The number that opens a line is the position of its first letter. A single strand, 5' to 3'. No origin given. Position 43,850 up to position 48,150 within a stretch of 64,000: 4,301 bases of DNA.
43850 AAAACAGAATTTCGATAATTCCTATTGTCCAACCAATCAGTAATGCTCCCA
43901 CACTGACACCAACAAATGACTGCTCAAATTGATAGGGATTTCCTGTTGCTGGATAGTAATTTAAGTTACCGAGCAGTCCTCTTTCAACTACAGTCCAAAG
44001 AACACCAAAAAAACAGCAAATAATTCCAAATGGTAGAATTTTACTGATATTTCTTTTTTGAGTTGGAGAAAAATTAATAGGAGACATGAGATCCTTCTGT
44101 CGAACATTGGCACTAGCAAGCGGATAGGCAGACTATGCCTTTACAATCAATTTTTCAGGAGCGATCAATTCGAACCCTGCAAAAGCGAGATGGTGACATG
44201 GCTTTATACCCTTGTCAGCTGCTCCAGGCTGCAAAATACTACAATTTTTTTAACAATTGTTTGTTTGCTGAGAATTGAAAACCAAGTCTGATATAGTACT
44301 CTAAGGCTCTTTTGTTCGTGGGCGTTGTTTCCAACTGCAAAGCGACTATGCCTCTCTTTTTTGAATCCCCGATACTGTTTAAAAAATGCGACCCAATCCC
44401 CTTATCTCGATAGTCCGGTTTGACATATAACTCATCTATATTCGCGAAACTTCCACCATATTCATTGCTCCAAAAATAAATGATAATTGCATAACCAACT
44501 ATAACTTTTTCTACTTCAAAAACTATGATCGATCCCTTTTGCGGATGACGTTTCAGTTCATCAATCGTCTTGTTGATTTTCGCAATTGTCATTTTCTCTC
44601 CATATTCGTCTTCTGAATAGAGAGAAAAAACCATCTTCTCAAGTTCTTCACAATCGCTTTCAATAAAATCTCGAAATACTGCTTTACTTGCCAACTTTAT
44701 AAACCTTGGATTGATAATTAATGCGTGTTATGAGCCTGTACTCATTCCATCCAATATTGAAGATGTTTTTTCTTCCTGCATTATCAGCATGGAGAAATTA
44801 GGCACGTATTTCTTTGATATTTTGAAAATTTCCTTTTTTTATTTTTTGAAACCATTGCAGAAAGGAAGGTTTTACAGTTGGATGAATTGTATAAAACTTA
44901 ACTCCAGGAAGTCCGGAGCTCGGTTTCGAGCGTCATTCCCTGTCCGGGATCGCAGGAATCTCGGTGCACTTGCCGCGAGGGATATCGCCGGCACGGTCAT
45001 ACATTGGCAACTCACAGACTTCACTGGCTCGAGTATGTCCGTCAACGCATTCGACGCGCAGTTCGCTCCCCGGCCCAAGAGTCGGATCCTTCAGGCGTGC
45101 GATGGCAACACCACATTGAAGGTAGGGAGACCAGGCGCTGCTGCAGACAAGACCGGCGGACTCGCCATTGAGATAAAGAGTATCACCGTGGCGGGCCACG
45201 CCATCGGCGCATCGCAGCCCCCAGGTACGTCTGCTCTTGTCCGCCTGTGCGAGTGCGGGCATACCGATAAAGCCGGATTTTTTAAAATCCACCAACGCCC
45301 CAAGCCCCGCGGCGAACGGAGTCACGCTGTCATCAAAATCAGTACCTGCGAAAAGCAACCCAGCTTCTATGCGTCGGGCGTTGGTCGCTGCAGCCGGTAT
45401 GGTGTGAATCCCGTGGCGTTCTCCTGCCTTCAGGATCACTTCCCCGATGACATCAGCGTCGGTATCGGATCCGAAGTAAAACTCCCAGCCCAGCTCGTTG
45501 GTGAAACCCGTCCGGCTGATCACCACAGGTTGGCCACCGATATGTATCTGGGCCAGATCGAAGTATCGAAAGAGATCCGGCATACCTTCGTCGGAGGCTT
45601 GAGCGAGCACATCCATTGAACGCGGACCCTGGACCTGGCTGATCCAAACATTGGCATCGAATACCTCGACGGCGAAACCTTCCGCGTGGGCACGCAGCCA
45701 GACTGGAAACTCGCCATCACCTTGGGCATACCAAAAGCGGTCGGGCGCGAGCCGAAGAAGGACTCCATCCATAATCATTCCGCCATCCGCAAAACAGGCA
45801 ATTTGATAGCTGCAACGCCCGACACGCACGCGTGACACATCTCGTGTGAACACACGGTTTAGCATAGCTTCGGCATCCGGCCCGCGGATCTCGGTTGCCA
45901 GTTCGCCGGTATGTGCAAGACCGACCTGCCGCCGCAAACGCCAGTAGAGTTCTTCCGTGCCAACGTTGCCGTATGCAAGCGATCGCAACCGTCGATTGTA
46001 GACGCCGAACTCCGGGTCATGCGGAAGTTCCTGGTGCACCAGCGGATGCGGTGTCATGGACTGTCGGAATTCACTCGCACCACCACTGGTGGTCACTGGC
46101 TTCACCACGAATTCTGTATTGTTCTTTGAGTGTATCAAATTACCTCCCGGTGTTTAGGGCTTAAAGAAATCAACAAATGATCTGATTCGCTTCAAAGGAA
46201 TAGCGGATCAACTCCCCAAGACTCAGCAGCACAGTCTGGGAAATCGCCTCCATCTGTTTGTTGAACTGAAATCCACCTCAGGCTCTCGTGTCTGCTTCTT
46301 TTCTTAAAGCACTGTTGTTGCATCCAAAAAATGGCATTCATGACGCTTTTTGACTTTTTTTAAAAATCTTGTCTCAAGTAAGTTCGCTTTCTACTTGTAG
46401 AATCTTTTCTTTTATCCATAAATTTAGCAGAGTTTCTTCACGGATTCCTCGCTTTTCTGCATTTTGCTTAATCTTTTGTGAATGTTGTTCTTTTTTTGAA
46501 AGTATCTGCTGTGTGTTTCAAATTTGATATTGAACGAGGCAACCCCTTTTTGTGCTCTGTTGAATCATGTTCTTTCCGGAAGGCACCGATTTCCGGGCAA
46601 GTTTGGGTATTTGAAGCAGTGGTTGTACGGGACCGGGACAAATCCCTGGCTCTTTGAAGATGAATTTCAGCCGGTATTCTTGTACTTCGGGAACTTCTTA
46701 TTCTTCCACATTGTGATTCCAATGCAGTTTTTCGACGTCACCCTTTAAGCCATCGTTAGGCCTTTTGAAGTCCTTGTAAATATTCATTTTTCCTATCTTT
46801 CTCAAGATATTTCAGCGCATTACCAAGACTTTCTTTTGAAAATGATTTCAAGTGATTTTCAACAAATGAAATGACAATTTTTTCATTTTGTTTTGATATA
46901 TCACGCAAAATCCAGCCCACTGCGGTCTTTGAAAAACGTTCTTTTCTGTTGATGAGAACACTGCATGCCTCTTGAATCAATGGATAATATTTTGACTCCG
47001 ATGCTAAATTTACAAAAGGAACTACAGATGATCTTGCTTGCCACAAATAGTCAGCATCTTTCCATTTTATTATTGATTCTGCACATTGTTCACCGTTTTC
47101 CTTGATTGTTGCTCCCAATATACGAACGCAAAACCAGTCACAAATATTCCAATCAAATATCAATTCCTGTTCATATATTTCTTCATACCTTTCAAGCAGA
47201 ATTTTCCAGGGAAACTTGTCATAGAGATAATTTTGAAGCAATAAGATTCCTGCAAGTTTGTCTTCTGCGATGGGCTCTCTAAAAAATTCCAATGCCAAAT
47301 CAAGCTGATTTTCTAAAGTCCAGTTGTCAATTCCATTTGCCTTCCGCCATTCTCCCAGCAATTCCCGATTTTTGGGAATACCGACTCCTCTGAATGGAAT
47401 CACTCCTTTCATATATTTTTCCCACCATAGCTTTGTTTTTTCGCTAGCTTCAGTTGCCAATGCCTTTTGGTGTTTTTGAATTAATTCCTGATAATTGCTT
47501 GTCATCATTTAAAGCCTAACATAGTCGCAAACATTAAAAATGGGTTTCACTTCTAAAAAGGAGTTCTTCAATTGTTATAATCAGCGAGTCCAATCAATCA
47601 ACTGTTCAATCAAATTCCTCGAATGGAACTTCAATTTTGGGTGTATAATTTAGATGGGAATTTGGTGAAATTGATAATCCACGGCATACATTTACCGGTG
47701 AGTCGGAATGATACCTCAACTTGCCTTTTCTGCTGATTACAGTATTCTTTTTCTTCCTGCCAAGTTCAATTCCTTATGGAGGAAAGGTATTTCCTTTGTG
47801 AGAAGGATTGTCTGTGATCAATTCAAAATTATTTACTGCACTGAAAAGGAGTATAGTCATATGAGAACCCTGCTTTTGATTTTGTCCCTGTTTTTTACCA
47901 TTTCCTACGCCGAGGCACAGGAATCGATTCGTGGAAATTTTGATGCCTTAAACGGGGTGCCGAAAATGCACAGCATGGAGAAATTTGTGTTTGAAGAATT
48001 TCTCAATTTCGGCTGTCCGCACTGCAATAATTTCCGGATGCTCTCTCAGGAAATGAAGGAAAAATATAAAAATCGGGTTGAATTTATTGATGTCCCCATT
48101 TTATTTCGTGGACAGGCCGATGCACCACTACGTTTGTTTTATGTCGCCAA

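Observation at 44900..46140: Single GcvT/DmdA-family gene with sharply elevated GC content, boundaries matching the CDS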

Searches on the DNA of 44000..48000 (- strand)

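Call 32: search_rna_families(source=window, start=44000, end=48000, threshold=evalue, max_evalue=5)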
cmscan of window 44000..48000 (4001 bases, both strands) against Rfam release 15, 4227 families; matches with E-value up to 5: 2.
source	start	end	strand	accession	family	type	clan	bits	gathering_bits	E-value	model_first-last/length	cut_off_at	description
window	45275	45296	+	RF00032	Histone3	Cis-reg;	-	19.5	34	0.076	6-27/46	no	Histone 3' UTR stem-loop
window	46844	46912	-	RF00785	mir-90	Gene; miRNA;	-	18.1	68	4.5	1-84/84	no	mir-90 microRNA precursor family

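Call 36: search_rna_families(sources=[L038, L036, L042, L041, L065, L114], threshold=evalue, max_evalue=1, show_alignments=3)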
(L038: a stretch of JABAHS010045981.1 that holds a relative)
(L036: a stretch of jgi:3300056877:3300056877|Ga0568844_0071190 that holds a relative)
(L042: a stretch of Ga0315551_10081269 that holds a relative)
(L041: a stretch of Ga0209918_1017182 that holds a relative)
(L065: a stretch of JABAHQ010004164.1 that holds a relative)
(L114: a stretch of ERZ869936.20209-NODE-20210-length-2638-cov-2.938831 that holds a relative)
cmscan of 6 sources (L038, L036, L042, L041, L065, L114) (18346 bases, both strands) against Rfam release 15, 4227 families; matches with E-value up to 1: 1.
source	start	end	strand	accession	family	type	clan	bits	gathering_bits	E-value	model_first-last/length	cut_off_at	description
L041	109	187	+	RF02059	STnc50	Gene; sRNA;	-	28.7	55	0.28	1-84/84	no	Salmonella enterica sRNA STnc40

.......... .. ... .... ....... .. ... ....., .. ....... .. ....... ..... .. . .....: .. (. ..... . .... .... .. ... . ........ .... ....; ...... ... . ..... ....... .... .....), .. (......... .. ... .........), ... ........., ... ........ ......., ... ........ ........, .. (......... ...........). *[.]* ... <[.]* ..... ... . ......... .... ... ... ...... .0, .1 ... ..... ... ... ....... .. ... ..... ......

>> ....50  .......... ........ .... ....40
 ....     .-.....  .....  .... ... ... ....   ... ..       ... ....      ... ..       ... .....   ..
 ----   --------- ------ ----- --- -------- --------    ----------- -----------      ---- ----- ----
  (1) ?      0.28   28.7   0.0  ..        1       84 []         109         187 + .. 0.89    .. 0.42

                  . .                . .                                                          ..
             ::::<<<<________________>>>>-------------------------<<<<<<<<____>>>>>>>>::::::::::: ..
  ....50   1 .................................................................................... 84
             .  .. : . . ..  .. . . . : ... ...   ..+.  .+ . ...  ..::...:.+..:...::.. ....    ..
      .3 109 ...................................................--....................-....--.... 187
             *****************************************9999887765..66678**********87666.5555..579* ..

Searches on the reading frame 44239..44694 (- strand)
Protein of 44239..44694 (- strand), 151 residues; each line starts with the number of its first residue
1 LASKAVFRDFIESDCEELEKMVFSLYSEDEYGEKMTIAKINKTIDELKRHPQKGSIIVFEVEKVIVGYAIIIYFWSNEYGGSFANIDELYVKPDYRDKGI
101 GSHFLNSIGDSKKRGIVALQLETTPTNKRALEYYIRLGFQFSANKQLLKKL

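Call 4: search_protein_families(library=pfam, proteins=[window:44239-44694:-])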
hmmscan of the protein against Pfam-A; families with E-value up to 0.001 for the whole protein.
window:44239-44694:- (151 aa): 3 families
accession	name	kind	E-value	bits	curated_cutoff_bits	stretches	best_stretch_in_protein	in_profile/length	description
PF00583.31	Acetyltransf_1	-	2.1e-14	54.2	20.7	1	23-139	5-116/116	Acetyltransferase (GNAT) family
PF13508.13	Acetyltransf_7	-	4.3e-13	49.9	27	1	53-140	2-83/84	Acetyltransferase (GNAT) domain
PF13673.13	Acetyltransf_10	-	4.1e-06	27.2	23.6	1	46-145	21-113/128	Acetyltransferase (GNAT) domain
